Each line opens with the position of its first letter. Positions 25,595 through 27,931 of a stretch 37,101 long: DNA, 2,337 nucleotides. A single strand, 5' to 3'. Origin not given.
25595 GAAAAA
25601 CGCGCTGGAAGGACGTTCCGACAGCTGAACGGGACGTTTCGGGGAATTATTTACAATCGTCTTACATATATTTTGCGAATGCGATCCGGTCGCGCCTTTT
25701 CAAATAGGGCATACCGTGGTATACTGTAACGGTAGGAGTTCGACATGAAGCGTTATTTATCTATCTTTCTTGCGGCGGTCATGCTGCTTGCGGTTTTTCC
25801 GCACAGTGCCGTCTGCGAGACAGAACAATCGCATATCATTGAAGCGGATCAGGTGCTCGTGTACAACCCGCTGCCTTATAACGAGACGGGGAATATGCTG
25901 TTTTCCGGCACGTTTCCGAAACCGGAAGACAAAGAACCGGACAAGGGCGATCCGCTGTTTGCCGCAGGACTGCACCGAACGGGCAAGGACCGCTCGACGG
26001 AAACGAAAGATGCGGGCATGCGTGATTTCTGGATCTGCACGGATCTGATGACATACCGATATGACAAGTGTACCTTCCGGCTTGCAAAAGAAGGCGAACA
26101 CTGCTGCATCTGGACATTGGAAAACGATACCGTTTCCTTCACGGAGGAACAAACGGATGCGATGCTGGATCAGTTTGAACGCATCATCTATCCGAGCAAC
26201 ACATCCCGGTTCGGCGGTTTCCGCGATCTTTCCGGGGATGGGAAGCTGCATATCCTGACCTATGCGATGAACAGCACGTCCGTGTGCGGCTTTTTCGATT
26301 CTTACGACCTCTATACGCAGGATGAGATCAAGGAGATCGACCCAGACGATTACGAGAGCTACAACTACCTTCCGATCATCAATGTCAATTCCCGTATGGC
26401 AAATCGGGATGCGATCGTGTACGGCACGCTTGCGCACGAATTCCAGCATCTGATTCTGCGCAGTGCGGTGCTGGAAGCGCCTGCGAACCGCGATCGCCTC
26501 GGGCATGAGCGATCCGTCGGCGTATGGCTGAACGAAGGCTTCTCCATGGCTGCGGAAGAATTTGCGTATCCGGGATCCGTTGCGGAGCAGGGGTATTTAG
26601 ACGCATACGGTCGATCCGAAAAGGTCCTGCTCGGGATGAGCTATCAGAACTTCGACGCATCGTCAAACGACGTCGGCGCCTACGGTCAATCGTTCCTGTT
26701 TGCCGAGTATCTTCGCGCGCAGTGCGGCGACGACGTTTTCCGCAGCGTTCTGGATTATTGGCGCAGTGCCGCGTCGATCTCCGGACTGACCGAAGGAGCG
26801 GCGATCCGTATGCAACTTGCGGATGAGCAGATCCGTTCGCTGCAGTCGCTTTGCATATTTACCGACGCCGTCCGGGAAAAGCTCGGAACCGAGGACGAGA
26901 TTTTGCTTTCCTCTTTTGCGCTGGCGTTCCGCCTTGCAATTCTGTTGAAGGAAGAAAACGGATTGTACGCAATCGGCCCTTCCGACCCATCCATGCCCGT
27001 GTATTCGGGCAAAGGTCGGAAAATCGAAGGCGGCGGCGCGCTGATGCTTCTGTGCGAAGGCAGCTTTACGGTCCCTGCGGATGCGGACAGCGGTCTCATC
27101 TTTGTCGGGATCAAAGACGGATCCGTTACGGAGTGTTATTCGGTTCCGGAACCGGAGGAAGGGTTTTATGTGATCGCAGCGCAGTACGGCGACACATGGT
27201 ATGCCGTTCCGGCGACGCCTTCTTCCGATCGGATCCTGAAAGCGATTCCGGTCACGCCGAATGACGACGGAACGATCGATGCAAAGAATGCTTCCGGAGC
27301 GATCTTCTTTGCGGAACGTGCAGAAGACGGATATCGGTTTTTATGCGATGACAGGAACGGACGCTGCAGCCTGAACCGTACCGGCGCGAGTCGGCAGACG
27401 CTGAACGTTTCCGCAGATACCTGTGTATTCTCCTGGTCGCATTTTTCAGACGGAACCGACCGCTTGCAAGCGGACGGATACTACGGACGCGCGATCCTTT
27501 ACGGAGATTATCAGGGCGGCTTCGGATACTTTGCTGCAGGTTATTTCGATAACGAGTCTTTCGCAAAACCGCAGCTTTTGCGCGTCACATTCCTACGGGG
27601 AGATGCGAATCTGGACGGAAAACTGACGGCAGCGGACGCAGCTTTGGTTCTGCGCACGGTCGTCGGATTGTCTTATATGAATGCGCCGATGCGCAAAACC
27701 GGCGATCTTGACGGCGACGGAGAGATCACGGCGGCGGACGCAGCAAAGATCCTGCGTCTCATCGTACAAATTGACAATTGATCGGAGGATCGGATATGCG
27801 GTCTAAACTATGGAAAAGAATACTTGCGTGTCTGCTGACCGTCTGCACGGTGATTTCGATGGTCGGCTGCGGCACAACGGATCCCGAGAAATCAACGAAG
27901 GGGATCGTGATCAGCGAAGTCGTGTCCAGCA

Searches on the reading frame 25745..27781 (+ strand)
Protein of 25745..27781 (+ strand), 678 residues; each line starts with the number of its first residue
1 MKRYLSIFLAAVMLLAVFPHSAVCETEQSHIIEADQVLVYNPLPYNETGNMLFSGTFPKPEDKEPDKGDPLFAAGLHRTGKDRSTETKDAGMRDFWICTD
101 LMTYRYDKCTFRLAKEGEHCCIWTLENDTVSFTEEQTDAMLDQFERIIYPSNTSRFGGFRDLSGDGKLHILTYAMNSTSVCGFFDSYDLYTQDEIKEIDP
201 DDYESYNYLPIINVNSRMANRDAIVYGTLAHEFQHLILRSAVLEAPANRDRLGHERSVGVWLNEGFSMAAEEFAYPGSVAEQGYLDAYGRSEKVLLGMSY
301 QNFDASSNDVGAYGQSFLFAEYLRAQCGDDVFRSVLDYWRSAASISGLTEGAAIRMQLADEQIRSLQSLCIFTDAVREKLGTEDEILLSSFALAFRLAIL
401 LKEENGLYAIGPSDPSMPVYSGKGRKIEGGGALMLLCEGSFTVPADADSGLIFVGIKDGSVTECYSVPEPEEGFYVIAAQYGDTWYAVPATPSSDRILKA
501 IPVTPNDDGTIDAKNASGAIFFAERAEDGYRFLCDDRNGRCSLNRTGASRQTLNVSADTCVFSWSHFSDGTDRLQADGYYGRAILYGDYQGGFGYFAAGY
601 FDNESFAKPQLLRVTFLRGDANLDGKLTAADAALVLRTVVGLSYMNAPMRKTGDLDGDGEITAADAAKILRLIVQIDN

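Call 73: search_protein_families(library=pfam, proteins=[window:25745-27781:+])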
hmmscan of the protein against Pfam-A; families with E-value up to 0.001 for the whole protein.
window:25745-27781:+ (678 aa): 1 family
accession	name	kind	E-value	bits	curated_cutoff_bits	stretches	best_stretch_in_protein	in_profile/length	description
PF00404.24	Dockerin_1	-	5e-06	27.1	22.9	1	619-669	2-52/57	Dockerin type I domain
